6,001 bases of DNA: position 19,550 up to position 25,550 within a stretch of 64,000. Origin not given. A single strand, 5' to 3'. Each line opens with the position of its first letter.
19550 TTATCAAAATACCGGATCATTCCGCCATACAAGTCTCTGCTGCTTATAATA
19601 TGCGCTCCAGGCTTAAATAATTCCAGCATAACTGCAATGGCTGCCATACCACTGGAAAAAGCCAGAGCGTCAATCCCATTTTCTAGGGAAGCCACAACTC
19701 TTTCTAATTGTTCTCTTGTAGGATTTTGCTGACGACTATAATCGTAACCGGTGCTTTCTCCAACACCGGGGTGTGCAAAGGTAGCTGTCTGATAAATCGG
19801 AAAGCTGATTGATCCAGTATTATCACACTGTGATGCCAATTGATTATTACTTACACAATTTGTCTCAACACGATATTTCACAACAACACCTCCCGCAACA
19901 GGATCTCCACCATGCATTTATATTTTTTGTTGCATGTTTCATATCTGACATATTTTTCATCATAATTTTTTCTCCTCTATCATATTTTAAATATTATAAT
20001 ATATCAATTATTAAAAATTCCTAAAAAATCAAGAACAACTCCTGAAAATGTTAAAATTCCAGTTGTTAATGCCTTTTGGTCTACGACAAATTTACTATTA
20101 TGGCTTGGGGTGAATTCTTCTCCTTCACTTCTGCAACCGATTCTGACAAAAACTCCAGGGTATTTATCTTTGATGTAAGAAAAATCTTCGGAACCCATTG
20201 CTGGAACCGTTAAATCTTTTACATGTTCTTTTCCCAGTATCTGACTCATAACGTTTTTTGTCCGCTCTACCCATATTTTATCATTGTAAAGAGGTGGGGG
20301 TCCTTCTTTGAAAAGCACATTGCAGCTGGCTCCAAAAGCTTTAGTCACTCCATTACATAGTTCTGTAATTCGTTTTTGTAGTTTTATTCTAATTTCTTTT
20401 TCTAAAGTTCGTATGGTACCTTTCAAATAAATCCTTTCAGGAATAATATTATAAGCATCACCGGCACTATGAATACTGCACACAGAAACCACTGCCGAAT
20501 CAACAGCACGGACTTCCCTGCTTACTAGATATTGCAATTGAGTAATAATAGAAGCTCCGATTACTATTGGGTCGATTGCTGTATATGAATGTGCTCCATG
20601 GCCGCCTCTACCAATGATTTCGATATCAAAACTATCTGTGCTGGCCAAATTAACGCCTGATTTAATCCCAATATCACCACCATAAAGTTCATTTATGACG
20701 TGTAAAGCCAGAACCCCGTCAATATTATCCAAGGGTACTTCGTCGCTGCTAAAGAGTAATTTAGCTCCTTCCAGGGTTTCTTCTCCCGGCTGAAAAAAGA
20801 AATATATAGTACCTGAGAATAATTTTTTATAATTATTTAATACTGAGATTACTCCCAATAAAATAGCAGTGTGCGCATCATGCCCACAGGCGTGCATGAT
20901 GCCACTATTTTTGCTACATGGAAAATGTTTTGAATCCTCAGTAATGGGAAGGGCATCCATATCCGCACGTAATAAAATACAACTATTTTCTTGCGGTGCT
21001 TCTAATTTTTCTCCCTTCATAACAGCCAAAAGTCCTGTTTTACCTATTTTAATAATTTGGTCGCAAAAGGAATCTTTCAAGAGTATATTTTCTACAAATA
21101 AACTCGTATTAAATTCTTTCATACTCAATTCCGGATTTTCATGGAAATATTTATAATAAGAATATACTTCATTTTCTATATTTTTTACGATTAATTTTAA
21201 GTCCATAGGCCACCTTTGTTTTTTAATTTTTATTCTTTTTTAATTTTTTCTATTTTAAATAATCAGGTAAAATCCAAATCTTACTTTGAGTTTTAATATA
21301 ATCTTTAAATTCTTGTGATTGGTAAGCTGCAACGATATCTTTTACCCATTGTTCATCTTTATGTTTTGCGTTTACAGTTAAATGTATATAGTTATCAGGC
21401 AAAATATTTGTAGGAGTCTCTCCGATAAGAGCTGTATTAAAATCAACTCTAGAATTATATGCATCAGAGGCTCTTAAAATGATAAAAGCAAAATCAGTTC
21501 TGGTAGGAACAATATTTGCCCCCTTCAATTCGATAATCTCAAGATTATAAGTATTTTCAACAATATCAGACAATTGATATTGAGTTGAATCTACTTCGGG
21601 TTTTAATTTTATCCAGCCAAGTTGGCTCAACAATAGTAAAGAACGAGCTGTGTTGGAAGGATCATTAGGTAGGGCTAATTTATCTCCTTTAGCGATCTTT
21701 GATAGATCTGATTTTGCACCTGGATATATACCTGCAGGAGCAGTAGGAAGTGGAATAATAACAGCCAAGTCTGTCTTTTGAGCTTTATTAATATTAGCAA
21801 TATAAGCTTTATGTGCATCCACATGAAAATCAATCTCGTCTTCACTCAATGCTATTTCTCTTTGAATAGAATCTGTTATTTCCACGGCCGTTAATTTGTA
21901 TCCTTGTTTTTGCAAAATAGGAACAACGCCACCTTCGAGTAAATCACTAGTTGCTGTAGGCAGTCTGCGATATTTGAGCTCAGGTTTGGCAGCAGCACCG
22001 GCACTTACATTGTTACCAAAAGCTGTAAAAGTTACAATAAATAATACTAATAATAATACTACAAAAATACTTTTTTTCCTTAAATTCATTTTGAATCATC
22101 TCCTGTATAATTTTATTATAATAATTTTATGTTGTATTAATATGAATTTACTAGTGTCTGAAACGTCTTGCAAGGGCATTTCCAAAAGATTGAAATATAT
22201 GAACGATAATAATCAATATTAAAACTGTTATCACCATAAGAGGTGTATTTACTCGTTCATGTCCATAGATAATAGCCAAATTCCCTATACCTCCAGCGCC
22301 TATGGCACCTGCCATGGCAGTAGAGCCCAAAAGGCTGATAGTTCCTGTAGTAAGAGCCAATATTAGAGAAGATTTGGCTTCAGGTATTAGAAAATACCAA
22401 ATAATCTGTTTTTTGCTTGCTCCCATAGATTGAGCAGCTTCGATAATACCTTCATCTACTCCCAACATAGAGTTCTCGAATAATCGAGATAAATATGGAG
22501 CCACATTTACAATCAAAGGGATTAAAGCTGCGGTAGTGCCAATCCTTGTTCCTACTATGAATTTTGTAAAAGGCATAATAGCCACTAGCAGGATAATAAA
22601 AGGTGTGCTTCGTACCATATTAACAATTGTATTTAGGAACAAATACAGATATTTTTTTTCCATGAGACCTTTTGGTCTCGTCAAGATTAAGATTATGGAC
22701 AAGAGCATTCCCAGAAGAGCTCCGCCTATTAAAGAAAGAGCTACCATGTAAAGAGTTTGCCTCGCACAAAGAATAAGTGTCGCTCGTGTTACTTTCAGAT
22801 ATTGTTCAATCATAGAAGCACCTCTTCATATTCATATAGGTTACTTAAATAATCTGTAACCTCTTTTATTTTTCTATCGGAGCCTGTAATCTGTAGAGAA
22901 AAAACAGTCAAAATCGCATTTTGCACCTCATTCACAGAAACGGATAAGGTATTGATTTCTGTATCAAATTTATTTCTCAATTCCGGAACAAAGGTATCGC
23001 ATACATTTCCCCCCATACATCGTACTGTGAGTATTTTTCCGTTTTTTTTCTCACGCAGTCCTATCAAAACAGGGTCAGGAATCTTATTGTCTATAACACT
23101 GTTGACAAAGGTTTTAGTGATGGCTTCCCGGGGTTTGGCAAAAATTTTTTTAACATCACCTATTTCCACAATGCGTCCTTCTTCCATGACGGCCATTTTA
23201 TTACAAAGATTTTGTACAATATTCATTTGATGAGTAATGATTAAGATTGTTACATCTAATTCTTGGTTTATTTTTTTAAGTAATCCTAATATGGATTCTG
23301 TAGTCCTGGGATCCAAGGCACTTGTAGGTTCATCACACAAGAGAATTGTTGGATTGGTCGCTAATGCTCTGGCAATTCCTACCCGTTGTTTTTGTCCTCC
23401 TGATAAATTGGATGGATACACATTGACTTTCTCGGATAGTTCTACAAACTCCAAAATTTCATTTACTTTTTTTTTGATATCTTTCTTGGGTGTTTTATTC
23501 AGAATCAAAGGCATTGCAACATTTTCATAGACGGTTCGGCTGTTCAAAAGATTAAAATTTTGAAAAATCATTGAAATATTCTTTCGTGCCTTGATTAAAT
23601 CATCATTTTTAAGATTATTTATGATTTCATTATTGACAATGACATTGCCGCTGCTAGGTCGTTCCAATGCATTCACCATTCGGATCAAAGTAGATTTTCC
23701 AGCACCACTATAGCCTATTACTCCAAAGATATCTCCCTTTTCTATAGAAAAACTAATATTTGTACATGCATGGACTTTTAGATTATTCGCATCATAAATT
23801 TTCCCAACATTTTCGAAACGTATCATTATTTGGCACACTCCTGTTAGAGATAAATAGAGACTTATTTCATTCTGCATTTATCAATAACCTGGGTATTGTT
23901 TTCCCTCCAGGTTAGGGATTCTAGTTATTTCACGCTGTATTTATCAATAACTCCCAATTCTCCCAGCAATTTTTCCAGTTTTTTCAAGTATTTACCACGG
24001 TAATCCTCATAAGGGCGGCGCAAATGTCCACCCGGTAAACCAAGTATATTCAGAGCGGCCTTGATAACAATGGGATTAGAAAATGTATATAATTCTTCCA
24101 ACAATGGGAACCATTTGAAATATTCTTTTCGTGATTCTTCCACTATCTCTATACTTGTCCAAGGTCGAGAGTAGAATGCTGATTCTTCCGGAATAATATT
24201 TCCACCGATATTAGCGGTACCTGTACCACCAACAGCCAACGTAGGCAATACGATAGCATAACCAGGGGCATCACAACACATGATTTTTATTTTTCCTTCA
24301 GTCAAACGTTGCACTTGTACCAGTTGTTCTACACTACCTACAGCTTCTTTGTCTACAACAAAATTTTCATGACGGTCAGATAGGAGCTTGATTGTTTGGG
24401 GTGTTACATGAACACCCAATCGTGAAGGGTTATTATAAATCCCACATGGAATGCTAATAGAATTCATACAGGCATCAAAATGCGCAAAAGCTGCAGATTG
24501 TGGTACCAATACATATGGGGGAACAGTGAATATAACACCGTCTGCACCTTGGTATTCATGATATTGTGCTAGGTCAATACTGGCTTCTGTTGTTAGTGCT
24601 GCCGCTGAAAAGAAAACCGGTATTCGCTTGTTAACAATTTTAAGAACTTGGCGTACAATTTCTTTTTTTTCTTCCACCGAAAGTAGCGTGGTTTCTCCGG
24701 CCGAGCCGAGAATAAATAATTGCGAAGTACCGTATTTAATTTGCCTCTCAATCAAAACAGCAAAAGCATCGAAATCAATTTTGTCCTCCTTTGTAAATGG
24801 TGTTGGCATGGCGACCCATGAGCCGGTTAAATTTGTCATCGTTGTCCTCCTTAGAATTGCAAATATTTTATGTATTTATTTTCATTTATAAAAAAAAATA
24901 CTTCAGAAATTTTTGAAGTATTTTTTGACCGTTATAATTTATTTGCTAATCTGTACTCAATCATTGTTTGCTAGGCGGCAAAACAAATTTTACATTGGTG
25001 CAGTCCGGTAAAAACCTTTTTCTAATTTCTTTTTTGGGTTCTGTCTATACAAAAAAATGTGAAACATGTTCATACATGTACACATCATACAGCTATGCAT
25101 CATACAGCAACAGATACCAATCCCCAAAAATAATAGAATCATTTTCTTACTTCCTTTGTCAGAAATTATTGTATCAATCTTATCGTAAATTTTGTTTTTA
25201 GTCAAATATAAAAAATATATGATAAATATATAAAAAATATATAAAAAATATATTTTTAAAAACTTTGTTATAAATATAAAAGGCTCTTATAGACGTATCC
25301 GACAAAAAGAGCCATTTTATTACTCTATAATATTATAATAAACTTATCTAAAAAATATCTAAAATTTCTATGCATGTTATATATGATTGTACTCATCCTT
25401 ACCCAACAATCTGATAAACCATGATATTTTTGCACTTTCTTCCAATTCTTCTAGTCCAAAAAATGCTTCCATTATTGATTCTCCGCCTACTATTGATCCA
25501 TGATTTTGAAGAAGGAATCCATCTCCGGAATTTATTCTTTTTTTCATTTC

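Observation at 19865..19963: Unannotated 32-codon ORF with 4 Met then 6 Cys codons, overlapping the start and SD of the cystathionine lyase gene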

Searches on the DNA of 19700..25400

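Call 52: search_rna_families(source=window, start=19700, end=25400, threshold=evalue, max_evalue=1)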
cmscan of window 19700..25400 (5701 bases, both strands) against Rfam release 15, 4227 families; matches with E-value up to 1: 3.
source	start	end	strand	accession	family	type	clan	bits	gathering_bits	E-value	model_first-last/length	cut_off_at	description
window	21543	21635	-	RF02310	TtnuHACA2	Gene; snRNA; snoRNA; HACA-box;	-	27.8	100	0.31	1-121/121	no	Tetrahymena snoRNA TtnuHACA2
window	25277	25337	+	RF00032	Histone3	Cis-reg;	-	20.6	34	0.042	1-46/46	no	Histone 3' UTR stem-loop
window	25258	25318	-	RF00032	Histone3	Cis-reg;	-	17.7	34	0.5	1-46/46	no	Histone 3' UTR stem-loop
